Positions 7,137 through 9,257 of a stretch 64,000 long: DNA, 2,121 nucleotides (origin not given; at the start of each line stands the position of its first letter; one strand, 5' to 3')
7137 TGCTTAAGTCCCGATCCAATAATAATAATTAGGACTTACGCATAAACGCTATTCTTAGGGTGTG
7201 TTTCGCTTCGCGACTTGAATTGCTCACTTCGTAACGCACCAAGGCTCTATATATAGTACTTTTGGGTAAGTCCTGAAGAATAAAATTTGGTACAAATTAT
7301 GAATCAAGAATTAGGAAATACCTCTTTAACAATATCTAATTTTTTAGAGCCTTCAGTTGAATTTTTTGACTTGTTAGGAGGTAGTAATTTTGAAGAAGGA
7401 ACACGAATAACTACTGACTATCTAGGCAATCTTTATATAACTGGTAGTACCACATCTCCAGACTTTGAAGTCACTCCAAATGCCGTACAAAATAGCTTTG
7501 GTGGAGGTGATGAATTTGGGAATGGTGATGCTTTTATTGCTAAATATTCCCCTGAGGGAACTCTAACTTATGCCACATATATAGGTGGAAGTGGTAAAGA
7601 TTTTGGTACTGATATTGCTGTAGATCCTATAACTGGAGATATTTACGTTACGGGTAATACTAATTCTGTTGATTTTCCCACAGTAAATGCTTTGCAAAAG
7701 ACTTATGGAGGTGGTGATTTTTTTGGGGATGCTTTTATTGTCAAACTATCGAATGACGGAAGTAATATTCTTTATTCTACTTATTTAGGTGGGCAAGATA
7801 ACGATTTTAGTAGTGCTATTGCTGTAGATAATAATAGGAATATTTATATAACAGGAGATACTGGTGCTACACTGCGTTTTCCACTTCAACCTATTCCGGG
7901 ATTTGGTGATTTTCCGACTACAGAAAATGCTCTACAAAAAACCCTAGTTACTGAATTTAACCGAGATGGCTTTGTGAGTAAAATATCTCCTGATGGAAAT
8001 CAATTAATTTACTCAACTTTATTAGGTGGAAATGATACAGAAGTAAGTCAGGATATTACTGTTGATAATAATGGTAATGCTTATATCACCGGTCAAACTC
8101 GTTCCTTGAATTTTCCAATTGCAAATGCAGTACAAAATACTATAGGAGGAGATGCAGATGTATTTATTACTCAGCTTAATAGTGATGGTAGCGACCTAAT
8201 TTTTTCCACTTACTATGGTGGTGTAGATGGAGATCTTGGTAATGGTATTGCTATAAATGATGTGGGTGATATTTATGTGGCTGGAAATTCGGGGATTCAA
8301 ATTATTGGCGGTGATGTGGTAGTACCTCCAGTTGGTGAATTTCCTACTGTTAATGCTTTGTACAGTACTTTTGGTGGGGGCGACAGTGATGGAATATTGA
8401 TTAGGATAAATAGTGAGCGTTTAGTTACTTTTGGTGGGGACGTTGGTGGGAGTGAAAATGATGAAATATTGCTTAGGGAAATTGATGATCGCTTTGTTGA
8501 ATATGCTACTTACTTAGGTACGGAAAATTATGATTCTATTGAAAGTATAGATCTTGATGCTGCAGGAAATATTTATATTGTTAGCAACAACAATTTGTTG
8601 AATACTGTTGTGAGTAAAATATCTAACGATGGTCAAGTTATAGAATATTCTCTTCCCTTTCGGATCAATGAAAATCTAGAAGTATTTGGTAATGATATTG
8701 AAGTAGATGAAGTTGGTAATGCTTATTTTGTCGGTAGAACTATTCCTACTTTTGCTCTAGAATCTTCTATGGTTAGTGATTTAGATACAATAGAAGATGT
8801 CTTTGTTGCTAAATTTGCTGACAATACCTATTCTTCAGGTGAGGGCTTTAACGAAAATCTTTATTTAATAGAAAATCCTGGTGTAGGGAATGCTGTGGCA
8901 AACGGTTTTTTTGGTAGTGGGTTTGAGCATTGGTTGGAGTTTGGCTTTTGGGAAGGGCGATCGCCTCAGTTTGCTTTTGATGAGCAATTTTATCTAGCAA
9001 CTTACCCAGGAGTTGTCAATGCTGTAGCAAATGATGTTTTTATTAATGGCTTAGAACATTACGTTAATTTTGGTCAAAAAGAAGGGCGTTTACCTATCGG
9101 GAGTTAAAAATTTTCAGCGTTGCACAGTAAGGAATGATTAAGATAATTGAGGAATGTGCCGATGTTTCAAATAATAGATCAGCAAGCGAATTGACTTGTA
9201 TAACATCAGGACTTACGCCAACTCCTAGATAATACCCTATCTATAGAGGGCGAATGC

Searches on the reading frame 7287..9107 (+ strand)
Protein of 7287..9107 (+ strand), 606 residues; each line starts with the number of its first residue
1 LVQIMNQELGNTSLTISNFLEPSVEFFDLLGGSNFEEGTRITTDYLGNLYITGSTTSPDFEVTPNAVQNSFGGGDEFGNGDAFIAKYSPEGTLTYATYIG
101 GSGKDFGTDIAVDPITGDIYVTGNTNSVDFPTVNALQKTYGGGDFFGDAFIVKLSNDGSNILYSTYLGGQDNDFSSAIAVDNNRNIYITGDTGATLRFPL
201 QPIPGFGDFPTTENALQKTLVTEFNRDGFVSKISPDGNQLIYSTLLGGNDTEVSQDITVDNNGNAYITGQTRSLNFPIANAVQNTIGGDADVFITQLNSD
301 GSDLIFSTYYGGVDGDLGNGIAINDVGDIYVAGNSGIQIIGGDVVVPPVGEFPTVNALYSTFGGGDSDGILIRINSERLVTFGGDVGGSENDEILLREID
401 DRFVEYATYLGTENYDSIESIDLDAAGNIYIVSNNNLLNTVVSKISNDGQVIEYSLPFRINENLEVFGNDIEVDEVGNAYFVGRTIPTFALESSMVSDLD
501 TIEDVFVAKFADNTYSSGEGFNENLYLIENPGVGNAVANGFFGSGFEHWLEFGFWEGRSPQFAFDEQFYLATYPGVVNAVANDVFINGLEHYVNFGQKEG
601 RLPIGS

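Call 91: search_protein_families(library=ncbifam, proteins=[window:7287-9107:+], max_evalue=1e-10)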
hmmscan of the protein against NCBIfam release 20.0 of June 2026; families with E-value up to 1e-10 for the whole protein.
window:7287-9107:+ (606 aa): 1 family
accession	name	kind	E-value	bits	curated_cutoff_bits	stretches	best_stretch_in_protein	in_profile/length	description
NF047494.1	Lepto_SBBP_lipo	equivalog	9.7e-23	80.6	400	0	40-127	370-447/466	SBBP repeat beta-propeller lipoprotein, LipL53 family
